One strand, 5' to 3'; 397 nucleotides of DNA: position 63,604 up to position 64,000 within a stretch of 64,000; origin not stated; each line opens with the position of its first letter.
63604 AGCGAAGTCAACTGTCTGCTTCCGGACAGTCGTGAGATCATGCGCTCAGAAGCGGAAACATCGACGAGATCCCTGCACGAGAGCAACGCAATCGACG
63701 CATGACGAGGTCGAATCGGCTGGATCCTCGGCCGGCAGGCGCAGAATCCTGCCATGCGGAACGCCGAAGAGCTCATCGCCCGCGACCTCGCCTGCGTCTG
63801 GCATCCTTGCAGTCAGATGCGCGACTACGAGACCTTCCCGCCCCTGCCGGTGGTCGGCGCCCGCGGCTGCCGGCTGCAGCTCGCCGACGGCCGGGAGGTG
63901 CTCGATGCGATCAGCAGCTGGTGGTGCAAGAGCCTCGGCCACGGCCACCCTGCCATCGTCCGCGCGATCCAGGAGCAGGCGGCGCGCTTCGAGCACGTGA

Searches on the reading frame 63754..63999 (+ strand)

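Call 81: search_protein_families(library=pfam, proteins=[window:63754-63999:+], max_evalue=0.00001)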
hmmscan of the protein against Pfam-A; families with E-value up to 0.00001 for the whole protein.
window:63754-63999:+ (82 aa): 1 family
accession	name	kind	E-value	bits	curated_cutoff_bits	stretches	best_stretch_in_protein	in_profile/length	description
PF00202.27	Aminotran_3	-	4.4e-13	49.1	30.5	1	29-82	10-62/403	Aminotransferase class-III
